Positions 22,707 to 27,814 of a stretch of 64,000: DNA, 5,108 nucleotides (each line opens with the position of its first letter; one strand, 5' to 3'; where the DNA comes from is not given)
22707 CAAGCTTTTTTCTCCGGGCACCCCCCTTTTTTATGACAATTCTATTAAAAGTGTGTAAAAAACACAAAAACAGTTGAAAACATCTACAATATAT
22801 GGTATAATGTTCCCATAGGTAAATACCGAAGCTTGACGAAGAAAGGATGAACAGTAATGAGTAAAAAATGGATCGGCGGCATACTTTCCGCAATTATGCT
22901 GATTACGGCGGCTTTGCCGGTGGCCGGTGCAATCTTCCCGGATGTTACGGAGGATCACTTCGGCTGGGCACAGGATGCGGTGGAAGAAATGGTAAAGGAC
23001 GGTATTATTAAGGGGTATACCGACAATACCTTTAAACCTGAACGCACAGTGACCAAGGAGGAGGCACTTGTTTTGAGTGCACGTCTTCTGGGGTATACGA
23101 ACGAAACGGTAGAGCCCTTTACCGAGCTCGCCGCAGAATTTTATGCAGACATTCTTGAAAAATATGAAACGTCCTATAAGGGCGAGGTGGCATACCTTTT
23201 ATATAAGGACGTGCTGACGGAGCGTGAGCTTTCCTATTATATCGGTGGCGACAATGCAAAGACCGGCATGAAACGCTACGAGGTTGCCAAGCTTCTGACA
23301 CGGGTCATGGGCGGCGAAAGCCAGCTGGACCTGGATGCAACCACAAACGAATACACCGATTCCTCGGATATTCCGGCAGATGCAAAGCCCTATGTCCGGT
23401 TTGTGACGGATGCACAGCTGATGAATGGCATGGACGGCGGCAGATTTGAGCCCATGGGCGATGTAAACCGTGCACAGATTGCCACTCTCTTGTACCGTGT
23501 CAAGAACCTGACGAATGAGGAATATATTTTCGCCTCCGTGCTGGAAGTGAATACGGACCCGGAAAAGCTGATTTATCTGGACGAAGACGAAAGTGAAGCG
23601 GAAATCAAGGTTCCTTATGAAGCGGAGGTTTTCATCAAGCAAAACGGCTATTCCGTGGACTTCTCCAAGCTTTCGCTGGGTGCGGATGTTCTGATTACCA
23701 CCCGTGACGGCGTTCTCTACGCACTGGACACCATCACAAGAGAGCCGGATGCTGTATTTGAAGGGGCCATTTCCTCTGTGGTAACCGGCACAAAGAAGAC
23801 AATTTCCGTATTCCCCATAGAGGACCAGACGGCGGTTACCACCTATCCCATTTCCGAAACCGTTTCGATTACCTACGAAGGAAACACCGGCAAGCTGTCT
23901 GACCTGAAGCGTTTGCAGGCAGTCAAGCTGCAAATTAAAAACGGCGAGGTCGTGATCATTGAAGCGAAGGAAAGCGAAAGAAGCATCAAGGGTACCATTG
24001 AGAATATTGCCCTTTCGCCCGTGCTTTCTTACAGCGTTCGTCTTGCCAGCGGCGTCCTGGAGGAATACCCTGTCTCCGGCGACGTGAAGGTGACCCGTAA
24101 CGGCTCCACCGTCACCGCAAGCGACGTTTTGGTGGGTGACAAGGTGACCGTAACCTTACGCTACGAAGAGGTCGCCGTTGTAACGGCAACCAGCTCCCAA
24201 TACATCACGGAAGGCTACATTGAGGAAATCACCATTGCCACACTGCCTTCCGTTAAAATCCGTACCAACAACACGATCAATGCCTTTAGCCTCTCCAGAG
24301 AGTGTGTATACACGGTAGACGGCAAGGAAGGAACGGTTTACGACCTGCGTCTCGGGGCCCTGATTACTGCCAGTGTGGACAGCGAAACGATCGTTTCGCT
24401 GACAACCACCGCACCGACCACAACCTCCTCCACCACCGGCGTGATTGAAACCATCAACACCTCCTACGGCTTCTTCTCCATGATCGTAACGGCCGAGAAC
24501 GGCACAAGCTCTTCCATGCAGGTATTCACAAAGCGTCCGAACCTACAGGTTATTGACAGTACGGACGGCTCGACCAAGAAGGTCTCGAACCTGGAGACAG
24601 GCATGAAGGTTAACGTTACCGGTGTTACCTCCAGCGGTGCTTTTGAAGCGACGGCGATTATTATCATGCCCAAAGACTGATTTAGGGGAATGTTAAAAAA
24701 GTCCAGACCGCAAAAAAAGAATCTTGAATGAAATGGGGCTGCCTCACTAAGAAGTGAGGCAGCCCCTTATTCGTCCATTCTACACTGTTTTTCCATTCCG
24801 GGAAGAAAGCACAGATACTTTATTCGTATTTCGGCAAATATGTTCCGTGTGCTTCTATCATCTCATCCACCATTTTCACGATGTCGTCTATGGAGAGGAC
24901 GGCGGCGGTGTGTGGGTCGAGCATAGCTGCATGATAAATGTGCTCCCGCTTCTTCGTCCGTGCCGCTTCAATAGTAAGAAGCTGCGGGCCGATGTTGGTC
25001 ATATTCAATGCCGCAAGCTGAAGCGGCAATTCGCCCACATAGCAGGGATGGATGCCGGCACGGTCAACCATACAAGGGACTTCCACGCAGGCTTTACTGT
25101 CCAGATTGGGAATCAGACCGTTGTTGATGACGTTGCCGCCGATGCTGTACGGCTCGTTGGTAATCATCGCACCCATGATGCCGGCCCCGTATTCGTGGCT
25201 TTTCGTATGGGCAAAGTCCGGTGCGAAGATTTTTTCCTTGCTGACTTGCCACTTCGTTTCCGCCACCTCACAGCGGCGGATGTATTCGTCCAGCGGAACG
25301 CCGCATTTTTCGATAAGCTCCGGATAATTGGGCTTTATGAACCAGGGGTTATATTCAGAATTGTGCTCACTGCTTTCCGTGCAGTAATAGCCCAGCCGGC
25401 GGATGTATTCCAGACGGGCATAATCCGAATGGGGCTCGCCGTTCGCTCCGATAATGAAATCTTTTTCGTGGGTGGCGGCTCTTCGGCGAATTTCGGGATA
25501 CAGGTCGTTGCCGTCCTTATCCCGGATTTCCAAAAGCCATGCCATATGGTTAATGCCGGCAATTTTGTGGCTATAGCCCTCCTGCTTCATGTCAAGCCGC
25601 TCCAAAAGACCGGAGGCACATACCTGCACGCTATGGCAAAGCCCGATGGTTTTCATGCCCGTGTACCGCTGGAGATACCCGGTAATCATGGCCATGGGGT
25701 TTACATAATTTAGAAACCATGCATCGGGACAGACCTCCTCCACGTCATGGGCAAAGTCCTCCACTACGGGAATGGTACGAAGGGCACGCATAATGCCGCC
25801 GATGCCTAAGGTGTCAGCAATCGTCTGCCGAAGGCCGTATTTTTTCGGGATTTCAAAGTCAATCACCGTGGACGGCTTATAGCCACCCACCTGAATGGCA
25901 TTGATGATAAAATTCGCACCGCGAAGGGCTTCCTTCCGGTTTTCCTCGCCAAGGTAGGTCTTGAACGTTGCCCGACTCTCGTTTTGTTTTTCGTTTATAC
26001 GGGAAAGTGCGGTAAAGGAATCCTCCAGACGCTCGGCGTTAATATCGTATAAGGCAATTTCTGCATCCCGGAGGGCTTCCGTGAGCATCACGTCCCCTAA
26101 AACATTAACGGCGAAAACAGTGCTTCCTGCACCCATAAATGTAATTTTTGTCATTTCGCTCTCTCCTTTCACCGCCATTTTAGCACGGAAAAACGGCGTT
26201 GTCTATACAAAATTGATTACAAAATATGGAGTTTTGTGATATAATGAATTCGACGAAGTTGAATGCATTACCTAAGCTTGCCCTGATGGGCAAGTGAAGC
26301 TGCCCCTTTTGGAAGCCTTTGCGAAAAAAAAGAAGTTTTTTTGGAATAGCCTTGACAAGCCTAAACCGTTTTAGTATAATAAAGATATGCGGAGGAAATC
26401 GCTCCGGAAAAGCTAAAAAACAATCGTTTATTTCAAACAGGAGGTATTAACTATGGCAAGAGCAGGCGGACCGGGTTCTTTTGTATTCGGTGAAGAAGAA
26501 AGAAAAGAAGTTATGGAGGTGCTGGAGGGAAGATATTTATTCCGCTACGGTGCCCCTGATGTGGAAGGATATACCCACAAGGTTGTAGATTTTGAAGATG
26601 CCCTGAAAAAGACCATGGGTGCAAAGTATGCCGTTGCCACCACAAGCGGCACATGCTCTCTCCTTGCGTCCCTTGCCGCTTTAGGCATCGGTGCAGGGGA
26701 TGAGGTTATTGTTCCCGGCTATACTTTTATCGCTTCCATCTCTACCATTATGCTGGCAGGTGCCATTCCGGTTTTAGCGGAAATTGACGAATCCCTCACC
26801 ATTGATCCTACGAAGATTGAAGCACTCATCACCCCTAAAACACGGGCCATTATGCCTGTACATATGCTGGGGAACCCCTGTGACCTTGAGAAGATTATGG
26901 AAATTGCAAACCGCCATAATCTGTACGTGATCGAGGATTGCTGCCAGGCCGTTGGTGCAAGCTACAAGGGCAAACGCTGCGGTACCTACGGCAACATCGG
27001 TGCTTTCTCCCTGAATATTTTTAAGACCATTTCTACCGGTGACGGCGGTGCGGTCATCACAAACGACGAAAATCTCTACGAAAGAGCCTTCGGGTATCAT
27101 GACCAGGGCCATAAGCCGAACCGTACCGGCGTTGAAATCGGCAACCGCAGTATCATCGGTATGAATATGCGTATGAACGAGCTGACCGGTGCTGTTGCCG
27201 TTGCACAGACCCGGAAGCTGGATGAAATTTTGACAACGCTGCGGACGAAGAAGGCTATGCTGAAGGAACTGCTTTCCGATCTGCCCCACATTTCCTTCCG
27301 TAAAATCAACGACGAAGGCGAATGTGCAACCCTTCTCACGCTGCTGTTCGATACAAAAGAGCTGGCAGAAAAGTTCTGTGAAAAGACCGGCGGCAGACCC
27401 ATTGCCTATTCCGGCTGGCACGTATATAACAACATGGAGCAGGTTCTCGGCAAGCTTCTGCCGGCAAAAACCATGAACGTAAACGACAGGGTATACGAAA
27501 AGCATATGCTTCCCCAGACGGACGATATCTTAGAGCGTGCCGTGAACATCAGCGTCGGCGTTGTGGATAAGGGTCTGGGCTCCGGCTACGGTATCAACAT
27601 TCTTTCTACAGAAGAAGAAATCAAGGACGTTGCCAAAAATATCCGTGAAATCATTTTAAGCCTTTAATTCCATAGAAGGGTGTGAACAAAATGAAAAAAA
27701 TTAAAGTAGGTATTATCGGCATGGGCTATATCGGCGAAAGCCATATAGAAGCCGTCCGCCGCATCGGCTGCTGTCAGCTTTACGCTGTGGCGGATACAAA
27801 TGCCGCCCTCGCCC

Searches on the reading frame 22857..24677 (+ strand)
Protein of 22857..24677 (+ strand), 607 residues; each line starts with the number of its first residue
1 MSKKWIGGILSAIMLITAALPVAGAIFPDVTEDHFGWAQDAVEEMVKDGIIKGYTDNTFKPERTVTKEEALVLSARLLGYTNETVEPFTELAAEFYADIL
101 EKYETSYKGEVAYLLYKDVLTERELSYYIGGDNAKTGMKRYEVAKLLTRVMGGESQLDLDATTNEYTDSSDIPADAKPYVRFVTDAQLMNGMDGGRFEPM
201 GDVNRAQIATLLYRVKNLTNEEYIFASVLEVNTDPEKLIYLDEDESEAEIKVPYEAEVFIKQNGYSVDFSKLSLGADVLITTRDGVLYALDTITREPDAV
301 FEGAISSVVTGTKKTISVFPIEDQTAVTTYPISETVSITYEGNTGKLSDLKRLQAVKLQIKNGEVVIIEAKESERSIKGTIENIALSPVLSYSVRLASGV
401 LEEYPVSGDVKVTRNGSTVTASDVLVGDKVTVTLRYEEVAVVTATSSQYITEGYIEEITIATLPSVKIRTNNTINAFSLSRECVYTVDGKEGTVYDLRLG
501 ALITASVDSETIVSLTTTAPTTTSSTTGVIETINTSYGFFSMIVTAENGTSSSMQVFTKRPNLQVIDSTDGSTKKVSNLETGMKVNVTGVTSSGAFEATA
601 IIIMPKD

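Call 64: search_protein_families(library=pfam, proteins=[window:22857-24677:+], max_evalue=0.00001)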
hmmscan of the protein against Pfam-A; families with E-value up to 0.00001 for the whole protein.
window:22857-24677:+ (607 aa): 1 family
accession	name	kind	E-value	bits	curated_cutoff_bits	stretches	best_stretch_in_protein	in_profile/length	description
PF00395.25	SLH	-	5.2e-19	68.4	20.8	1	27-70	2-43/44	S-layer homology domain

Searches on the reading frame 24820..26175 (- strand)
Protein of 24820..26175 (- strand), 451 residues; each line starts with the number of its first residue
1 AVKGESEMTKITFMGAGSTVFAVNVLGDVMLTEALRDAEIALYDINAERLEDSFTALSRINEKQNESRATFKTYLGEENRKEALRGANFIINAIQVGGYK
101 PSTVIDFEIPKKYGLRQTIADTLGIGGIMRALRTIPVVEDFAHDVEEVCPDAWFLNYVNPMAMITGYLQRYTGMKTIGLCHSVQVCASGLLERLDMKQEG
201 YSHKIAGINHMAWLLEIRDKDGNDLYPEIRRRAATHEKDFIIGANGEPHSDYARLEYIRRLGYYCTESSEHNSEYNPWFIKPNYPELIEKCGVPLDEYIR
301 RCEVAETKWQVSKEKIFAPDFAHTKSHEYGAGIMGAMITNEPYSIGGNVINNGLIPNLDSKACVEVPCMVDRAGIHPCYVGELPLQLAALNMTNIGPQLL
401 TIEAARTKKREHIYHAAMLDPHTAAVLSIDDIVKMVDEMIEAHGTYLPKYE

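Call 64: search_protein_families(library=pfam, proteins=[window:24820-26175:-], max_evalue=0.00001)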
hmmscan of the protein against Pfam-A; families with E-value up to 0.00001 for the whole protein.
window:24820-26175:- (451 aa): 2 families
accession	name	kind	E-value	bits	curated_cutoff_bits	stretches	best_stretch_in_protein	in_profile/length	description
PF02056.22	Glyco_hydro_4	-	7.5e-62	208.6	23.2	1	10-195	1-182/183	Family 4 glycosyl hydrolase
PF11975.13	Glyco_hydro_4C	-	3.4e-59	200.8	24.1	1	205-423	1-211/211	Family 4 glycosyl hydrolase C-terminal domain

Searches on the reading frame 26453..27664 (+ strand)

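Call 64: search_protein_families(library=pfam, proteins=[window:26453-27664:+], max_evalue=0.00001)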
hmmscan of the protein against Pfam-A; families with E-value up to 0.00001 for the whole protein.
window:26453-27664:+ (404 aa): 4 families
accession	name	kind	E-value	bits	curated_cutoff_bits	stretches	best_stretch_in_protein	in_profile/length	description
PF01041.23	DegT_DnrJ_EryC1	-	1e-81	275.4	19.8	1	42-315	24-299/360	DegT/DnrJ/EryC1/StrS aminotransferase family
PF00155.27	Aminotran_1_2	-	6.8e-09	35.8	19.7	1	41-162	41-185/361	Aminotransferase class I and II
PF01053.26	Cys_Met_Meta_PP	-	1.5e-07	30.8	27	1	46-173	56-184/381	Cys/Met metabolism PLP-dependent enzyme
PF00266.25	Aminotran_5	-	7.9e-06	25.5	21.5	0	41-168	42-181/371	Aminotransferase class-V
